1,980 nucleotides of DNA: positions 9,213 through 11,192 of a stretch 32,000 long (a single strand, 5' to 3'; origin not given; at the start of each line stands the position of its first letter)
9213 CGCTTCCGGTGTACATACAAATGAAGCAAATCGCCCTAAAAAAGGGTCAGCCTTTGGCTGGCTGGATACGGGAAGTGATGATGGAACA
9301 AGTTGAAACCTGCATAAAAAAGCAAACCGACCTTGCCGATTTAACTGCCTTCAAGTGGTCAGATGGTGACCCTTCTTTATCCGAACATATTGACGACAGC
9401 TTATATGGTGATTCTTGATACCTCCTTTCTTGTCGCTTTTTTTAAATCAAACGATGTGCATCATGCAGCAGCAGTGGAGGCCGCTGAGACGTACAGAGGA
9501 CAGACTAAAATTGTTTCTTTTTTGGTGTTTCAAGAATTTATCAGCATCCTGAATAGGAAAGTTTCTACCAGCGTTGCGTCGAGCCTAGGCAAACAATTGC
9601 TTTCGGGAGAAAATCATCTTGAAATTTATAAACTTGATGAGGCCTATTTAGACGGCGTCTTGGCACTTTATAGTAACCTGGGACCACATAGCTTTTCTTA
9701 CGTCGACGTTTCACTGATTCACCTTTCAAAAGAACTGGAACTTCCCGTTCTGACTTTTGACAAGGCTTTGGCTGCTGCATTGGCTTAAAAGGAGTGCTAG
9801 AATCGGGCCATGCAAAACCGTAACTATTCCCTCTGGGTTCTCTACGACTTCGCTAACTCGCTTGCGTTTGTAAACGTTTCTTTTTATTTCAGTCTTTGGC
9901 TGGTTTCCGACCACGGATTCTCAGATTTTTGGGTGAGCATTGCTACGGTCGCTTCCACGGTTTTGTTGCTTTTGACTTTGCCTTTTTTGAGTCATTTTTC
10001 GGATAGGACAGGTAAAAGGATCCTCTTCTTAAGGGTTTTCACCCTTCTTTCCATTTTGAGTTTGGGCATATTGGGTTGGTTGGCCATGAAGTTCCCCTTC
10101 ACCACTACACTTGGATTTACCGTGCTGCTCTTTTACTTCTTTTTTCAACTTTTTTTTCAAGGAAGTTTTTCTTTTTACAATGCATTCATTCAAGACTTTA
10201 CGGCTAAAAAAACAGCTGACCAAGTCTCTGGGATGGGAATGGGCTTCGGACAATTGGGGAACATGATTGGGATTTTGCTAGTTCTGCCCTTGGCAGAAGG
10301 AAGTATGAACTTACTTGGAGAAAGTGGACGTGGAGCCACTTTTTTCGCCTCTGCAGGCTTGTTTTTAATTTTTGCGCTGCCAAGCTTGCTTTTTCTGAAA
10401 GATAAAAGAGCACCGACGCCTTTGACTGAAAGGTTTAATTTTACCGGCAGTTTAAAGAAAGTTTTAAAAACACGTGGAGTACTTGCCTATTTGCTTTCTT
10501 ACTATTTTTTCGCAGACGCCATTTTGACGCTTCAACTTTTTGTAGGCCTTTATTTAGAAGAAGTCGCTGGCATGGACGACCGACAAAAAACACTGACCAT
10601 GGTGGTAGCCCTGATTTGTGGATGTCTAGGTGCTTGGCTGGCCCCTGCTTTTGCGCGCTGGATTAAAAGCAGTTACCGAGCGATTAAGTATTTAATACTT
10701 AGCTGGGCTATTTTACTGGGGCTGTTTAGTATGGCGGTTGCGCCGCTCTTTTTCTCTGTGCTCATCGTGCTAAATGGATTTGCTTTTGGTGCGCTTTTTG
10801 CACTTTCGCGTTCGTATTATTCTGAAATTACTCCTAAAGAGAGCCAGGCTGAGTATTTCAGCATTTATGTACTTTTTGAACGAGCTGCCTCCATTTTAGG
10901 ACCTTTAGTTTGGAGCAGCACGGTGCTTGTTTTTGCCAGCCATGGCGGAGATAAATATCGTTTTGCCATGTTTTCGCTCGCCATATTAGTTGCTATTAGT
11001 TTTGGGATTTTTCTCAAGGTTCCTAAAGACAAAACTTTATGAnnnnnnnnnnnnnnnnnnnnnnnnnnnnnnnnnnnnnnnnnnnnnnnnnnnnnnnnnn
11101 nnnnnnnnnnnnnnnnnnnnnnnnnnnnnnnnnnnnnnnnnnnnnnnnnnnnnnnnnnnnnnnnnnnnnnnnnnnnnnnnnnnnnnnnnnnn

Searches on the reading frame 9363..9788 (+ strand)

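Call 9: search_protein_families(library=pfam, proteins=[window:9363-9788:+], max_evalue=0.01)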
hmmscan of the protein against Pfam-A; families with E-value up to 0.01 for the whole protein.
window:9363-9788:+ (141 aa): 1 family
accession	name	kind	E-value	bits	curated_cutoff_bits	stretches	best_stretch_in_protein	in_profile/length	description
PF01850.27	PIN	-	2.5e-14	54.3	23.6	1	16-137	1-115/120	PIN domain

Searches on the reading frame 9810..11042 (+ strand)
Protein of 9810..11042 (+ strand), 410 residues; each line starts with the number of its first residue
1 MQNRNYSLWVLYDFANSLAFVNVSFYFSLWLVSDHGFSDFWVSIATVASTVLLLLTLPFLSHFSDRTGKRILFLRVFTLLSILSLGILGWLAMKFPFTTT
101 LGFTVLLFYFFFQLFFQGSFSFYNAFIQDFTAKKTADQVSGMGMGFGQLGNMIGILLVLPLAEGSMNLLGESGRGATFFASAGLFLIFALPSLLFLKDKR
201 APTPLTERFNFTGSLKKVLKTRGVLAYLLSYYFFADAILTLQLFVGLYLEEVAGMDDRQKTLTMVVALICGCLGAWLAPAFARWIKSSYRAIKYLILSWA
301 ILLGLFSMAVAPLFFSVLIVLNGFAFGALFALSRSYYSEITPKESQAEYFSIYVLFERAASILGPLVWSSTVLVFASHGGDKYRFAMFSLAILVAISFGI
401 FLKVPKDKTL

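Call 9: search_protein_families(library=pfam, proteins=[window:9810-11042:+], max_evalue=0.01)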
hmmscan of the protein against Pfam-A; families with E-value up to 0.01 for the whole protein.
window:9810-11042:+ (410 aa): 4 families
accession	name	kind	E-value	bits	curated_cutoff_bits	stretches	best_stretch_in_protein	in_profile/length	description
PF07690.21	MFS_1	-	1.3e-28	100.4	33.4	2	14-365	6-347/347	Major Facilitator Superfamily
PF11700.14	ATG22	-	7.3e-27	94.7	24.1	1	49-408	80-476/482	Vacuole effluxer Atg22 like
PF13347.12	MFS_2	-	9.2e-09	34.8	27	1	20-372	13-381/427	MFS/sugar transport protein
PF12832.13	MFS_1_like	-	0.00021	20.9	25.2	1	26-357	21-346/373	MFS_1 like family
